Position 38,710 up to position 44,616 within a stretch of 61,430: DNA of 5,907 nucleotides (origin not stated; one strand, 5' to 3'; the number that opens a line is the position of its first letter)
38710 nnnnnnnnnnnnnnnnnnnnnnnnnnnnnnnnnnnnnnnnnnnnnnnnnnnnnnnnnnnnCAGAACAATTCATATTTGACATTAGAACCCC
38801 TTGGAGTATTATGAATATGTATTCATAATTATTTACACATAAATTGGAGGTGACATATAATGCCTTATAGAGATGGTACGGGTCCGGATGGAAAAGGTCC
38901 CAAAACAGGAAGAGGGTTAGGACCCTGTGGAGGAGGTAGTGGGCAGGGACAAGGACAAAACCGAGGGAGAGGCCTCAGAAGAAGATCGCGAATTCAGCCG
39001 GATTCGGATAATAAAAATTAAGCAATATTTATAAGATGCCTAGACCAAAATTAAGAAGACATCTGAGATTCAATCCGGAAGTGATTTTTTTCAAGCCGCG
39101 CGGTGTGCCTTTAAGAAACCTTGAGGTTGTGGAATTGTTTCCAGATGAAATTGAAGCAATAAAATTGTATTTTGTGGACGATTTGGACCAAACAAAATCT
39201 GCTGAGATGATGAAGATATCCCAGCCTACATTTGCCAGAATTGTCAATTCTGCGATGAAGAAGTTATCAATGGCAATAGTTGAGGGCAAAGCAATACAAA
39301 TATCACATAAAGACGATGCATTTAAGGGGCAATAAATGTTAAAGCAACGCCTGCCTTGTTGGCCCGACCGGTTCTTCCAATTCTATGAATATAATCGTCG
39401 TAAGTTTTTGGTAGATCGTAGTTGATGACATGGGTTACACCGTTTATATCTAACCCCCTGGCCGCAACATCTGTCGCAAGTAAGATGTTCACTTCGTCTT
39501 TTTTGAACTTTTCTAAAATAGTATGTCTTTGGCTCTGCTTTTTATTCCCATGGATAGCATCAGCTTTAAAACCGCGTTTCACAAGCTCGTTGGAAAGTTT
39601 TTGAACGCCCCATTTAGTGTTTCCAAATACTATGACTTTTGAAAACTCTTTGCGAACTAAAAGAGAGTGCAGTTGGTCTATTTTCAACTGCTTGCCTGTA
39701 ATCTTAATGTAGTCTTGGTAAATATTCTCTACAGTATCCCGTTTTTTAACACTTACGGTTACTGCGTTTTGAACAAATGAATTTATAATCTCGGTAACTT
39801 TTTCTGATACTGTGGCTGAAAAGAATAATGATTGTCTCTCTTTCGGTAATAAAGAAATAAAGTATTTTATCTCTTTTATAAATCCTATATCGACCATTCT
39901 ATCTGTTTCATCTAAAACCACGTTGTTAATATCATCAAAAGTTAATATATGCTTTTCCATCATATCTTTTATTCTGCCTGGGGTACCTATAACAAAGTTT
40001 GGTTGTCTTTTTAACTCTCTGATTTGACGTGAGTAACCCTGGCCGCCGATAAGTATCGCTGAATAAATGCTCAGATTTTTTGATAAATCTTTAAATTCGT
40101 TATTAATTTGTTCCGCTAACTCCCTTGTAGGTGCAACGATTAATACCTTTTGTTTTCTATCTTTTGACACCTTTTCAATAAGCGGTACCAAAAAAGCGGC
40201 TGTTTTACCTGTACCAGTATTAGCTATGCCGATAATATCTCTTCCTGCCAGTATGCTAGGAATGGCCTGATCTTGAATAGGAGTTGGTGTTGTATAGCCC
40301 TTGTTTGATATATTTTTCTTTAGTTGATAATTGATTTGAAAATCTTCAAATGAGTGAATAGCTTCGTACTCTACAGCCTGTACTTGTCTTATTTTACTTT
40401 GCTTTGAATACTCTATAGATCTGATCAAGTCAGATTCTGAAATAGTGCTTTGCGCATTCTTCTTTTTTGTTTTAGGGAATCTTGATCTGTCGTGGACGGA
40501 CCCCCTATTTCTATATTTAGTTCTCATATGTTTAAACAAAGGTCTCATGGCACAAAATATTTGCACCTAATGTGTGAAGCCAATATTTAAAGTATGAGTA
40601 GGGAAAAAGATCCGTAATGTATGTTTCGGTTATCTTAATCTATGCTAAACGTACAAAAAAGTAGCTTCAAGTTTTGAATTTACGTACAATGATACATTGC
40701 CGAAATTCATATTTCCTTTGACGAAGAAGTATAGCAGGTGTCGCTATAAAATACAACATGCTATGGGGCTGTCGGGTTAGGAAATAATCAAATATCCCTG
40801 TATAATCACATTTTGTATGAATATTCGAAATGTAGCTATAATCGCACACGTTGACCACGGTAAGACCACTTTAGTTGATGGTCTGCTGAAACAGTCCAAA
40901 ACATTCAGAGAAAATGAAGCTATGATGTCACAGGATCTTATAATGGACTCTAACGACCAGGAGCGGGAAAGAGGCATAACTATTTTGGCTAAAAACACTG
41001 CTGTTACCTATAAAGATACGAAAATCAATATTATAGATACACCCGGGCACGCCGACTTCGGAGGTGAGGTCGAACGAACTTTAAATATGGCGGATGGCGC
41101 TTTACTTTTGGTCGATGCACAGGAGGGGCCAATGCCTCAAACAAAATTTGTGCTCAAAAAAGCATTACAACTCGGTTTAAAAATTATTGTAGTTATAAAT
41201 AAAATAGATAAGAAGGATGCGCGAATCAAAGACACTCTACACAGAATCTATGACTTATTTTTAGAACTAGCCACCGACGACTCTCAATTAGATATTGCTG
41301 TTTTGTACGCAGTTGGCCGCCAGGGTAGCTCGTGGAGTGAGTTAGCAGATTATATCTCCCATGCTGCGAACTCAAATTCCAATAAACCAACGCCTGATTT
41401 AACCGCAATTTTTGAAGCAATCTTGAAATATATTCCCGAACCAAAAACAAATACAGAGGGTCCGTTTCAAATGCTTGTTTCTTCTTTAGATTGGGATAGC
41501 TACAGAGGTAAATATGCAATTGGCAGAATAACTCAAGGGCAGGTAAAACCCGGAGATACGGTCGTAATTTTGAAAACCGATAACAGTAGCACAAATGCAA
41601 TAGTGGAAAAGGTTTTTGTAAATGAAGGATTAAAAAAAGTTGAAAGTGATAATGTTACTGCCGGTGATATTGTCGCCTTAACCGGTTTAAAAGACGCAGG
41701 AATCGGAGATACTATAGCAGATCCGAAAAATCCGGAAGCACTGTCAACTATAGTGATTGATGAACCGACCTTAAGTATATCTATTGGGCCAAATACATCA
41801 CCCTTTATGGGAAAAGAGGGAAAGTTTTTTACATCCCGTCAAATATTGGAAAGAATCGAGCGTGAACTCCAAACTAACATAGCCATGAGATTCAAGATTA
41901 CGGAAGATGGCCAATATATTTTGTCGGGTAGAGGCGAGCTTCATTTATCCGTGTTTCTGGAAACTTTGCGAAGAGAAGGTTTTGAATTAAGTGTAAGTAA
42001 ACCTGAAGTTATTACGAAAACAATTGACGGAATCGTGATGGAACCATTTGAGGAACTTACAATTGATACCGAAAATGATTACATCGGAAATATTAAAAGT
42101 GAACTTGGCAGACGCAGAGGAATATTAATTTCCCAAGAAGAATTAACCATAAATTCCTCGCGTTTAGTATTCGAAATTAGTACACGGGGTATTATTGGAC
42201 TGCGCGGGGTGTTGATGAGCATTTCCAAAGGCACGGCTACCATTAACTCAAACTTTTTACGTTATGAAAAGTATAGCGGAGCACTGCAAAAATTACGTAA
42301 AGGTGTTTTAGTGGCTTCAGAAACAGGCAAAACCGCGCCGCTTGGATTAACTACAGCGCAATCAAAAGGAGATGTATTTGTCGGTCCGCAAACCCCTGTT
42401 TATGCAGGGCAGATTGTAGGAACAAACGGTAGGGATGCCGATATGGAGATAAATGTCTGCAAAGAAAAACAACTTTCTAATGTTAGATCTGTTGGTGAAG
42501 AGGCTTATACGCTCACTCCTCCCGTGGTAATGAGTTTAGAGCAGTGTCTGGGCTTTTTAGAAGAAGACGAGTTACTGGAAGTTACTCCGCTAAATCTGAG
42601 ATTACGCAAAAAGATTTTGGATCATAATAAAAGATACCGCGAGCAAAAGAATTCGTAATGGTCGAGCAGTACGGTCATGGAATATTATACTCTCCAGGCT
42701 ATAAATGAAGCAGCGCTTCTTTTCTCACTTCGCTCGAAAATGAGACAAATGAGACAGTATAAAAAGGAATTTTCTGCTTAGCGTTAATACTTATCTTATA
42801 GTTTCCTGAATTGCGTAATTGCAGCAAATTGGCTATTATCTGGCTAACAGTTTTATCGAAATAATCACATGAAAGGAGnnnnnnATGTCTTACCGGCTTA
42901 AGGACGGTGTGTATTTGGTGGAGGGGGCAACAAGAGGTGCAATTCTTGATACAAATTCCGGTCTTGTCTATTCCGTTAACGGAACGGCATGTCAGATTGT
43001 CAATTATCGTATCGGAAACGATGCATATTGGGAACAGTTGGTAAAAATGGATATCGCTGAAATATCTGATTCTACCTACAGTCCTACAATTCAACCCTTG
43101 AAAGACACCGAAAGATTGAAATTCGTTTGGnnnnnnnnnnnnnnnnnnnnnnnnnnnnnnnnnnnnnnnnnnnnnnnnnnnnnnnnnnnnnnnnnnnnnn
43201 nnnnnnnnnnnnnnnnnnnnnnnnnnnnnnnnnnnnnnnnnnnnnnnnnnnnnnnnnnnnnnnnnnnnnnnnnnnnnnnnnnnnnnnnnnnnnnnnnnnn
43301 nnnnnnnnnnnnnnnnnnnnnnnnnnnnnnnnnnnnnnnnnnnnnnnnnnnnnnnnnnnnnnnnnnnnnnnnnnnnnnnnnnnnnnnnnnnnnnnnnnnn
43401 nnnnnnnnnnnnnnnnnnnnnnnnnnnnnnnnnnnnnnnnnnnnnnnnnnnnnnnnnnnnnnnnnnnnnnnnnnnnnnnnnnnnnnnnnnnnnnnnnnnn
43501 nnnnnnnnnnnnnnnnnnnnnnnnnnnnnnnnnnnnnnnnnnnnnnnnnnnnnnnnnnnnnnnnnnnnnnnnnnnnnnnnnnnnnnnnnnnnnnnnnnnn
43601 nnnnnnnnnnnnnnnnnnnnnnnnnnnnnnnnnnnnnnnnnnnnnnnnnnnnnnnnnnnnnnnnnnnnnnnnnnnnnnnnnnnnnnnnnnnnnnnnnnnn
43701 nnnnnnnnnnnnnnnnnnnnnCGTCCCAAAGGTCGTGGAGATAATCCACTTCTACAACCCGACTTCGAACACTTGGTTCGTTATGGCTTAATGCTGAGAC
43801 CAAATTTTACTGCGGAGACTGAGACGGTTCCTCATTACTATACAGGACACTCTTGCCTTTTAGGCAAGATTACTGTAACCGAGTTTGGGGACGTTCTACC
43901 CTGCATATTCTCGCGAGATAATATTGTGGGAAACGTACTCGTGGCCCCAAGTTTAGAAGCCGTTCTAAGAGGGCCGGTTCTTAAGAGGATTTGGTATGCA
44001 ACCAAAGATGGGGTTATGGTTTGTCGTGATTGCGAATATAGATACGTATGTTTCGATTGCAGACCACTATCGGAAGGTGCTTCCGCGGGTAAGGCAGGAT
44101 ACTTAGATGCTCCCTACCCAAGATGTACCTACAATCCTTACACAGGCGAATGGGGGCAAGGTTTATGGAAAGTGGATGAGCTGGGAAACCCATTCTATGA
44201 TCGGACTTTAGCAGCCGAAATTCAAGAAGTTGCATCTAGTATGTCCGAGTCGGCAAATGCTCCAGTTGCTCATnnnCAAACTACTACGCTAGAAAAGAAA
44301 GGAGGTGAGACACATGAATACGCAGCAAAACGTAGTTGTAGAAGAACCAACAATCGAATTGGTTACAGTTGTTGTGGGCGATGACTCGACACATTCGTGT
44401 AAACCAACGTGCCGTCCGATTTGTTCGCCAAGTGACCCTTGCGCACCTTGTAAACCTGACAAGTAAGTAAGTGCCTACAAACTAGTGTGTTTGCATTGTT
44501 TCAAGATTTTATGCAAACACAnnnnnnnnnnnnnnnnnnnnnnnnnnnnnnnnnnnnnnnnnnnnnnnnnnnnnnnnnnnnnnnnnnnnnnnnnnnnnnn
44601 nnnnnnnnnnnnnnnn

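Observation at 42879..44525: Unannotated Cys-rich precursor peptide behind a radical SAM/SPASM maturase: candidate new RiPP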

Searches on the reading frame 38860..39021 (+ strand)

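Call 65: search_protein_families(library=pfam, proteins=[window:38860-39021:+], max_evalue=0.001)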
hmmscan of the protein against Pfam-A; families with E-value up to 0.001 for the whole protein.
window:38860-39021:+ (53 aa): 1 family
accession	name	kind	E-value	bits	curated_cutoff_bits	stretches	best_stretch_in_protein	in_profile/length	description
PF17253.7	DUF5320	-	2.3e-09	38.8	27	1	1-41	1-41/99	Family of unknown function (DUF5320)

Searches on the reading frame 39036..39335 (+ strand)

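Call 65: search_protein_families(library=pfam, proteins=[window:39036-39335:+], max_evalue=0.001)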
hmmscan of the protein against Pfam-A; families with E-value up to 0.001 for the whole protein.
window:39036-39335:+ (99 aa): 1 family
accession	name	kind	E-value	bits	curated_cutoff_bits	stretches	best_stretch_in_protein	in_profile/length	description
PF02001.22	DUF134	-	7.6e-18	65.3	27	1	3-89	6-90/98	Protein of unknown function DUF134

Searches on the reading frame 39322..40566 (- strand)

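Call 65: search_protein_families(library=pfam, proteins=[window:39322-40566:-], max_evalue=0.001)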
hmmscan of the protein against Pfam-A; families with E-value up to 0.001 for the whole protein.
window:39322-40566:- (414 aa): 8 families
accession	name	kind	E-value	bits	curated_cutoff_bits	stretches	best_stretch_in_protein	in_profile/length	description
PF00270.35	DEAD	-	1.1e-47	162.3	26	1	95-259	1-166/167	DEAD/DEAH box helicase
PF00271.37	Helicase_C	-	1.5e-34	119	23.5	1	295-403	2-110/110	Helicase conserved C-terminal domain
PF04851.21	ResIII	-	1.4e-10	41.8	22.5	1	94-253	4-162/164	Type III restriction enzyme, res subunit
PF16203.11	ERCC3_RAD25_C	-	1.4e-05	25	27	1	308-384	60-132/248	ERCC3/RAD25/XPB C-terminal helicase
PF02562.22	PhoH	-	0.00014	21.9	27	1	95-172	6-83/205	PhoH-like protein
PF13245.12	AAA_19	-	0.00023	21.8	25.1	0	98-161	1-62/134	AAA domain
PF13604.12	AAA_30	-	0.0008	19.6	27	0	97-161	5-69/191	AAA domain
PF14617.12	CMS1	-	0.00098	19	35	0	192-221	179-208/250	U3-containing 90S pre-ribosomal complex subunit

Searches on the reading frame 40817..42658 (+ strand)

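Call 65: search_protein_families(library=pfam, proteins=[window:40817-42658:+], max_evalue=0.001)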
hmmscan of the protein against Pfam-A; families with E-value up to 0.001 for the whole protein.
window:40817-42658:+ (613 aa): 7 families
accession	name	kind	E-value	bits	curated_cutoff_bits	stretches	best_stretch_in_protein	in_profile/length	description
PF00009.33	GTP_EFTU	-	1.2e-56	191.8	26.5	1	2-182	2-184/188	Elongation factor Tu GTP binding domain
PF21018.2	BipA_C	-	1.1e-37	128.5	23.8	1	495-602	1-109/110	TypA/BipA C-terminal domain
PF00679.30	EFG_C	-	1.2e-17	64.2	27.9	1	407-492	2-87/89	Elongation factor G C-terminus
PF03144.31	GTP_EFTU_D2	-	2.6e-13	50.6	30.3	1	231-301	1-73/73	Elongation factor Tu domain 2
PF22042.2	EF-G_D2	-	1.9e-09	38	27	1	216-301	1-82/84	Elongation factor G domain 2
PF01926.29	MMR_HSR1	-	1.7e-06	28.5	21.9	1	6-129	2-113/113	50S ribosome-binding GTPase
PF14492.12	EFG_III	-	2.3e-05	24.8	27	1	348-391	26-71/75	Elongation Factor G, domain III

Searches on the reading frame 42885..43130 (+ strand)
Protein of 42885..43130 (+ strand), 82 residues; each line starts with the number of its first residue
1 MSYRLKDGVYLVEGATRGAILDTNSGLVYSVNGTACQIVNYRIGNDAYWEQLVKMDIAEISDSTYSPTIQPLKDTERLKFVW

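Call 53: search_protein_families(library=pfam, proteins=[window:42885-43130:+], max_evalue=10)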
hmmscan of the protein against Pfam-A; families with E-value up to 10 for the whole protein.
window:42885-43130:+ (82 aa): 0 families
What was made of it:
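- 42885..43124 (+): N-terminal ~80-aa beta-beta-beta-beta-alpha-alpha domain, the putative peptide-recognition (RRE-like) domain. No Pfam PqqD hit (call 53), so the assignment rests on structure only.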

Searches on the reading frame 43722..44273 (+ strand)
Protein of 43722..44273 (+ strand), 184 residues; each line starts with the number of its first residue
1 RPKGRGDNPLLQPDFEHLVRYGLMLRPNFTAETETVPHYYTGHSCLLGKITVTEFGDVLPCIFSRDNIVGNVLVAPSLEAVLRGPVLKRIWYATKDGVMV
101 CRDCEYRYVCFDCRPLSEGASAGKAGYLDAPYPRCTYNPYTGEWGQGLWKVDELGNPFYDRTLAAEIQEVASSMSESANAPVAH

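Call 62: search_protein_families(library=ncbifam, proteins=[window:43722-44273:+], max_evalue=1)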
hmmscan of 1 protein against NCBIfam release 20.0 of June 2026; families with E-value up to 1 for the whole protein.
window:43722-44273:+ (184 aa): 10 families
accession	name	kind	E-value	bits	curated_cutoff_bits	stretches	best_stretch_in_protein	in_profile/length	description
TIGR04193.1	SPASM_w_grasp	equivalog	4.6e-20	72.3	175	1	42-146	237-334/342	grasp-with-spasm system SPASM domain peptide maturase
TIGR04085.1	rSAM_more_4Fe4S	domain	0.0005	20.4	27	1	49-111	6-71/93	SPASM domain-containing protein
TIGR04150.1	pseudo_rSAM_GG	subfamily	0.0021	17.2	250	1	47-110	327-388/407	TIGR04150 pseudo-rSAM protein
TIGR04055.1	rSAM_NirJ2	equivalog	0.011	15.3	500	1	44-115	235-305/326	putative heme d1 biosynthesis radical SAM protein NirJ2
NF045574.1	sacti_mat_StsB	exception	0.015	14.1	625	1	49-113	326-391/466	StsB family radical SAM/SPASM domain sactipeptide maturase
TIGR04545.1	rSAM_ahbD_hemeb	equivalog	0.017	14.6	500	1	45-139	249-339/339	heme b synthase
TIGR04261.1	rSAM_GlyRichRpt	subfamily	0.03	13.3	310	1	67-110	280-323/363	cyclophane-forming radical SAM/SPASM peptide maturase GrrM/OscB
TIGR03937.1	PgaC_IcaA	equivalog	0.077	11.9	422.3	1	43-100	168-223/407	poly-beta-1,6-N-acetyl-D-glucosamine synthase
NF012164.0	AlbA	equivalog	0.084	11.3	850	1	49-95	344-390/442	subtilosin maturase AlbA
TIGR04163.1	rSAM_cobopep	equivalog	0.12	11.1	375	1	52-117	323-390/428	peptide-modifying radical SAM enzyme CbpB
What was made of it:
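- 43854..44126 (+): Seven-Cys SPASM region (C324, C340, C380, C383, C389, C392, C414) for two auxiliary Fe-S clusters. The best SPASM-domain match is TIGR04193, E 4.6e-20, at 72 bits against a 175 cut-off (call 62).
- On SPASM-domain subfamily (PF13186 / TIGR04085): TIGR04085 scores 20.4 against 27, below its cut-off (call 62).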

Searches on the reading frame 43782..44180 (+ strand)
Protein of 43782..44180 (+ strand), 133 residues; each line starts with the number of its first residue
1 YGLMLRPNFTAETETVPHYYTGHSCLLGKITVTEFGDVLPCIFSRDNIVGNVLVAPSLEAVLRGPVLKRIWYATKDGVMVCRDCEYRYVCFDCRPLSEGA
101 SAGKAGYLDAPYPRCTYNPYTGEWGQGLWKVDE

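Call 61: search_solved_structures(query=window:43782-44180:+, max_evalue=10, show_alignments=5)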
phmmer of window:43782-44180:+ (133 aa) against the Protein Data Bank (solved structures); distinct sequences matched with E-value up to 10: 7.
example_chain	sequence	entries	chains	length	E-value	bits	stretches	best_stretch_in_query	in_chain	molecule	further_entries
1pwo_A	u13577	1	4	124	0.0063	19.7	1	20-110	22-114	Phospholipase A2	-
8biv_A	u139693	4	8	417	0.027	17.7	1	14-57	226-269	Cystathionine beta-lyase, putative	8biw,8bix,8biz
7nl1_A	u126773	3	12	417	0.027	17.7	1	14-57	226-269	Cystathione gamma lyase, putative | Cystathionine beta-lyase, putative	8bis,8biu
1p7o_A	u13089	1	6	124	0.03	17.5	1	20-99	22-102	PHOSPHOLIPASE A2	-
1ozy_A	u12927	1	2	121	0.21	14.8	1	20-95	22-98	PHOSPHOLIPASE A2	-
8ds5_A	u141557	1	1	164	4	10.6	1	81-124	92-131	CD27 antigen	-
9f40_A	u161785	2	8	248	4.7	10.4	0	69-94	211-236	NPC intracellular sterol transporter 1-related protein 1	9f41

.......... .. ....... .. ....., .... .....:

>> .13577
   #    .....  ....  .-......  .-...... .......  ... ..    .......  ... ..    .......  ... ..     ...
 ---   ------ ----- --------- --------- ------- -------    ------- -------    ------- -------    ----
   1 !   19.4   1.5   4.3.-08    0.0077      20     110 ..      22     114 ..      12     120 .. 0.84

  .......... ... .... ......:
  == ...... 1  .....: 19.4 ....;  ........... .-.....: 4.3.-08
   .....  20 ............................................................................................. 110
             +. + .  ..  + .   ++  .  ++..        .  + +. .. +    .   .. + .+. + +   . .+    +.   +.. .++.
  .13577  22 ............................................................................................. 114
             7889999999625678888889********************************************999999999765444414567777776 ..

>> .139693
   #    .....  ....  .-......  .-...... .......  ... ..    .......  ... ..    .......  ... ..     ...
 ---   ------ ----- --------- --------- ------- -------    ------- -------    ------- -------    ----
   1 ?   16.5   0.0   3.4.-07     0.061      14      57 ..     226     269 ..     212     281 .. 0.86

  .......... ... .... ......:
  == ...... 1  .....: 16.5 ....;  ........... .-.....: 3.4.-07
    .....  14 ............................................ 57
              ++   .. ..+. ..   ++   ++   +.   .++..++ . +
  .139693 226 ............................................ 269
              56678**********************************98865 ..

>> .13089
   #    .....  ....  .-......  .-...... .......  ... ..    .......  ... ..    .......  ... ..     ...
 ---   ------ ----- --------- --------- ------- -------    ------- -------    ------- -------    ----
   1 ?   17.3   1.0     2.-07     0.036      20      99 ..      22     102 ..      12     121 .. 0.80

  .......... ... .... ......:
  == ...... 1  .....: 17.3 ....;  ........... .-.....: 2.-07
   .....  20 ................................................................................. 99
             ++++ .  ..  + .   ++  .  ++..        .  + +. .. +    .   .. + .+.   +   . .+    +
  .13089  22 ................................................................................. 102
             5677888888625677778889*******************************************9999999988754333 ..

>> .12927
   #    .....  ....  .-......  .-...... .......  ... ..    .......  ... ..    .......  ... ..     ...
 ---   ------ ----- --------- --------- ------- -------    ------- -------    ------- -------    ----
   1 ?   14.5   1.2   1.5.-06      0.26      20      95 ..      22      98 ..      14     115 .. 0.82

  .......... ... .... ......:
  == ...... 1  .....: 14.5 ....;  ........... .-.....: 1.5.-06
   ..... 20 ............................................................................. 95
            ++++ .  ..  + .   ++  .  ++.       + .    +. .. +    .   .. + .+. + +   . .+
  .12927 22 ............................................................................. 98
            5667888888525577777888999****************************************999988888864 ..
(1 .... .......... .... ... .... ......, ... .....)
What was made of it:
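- Tried and rejected: I discarded it (call 61).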

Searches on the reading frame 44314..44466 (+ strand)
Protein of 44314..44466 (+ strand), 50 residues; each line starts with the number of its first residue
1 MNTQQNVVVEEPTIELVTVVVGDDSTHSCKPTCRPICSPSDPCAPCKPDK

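Call 3: search_protein_families(library=ncbifam, proteins=[window:44314-44466:+], max_evalue=1)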
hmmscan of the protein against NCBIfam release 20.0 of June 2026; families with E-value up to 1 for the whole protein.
window:44314-44466:+ (50 aa): 0 families

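Call 4: search_protein_families(library=pfam, proteins=[window:44314-44466:+], max_evalue=1)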
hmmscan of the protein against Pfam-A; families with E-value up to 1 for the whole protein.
window:44314-44466:+ (50 aa): 0 families

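Call 7: find_homologous_proteins(query=window:44314-44463:+, max_evalue=10)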
Query seq(50 aa) (50 aa): 3 proteins with E <= 10 among 3 candidates.
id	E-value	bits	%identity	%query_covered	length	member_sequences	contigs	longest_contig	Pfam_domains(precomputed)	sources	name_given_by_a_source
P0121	4.8e-26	106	100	100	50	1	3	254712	-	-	-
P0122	6.7e-16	74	74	94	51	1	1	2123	-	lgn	-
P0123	1.7e-6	45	60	100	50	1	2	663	-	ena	-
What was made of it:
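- Checked: Its exact product is on record in the public protein collection on 3 contigs (call 7).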
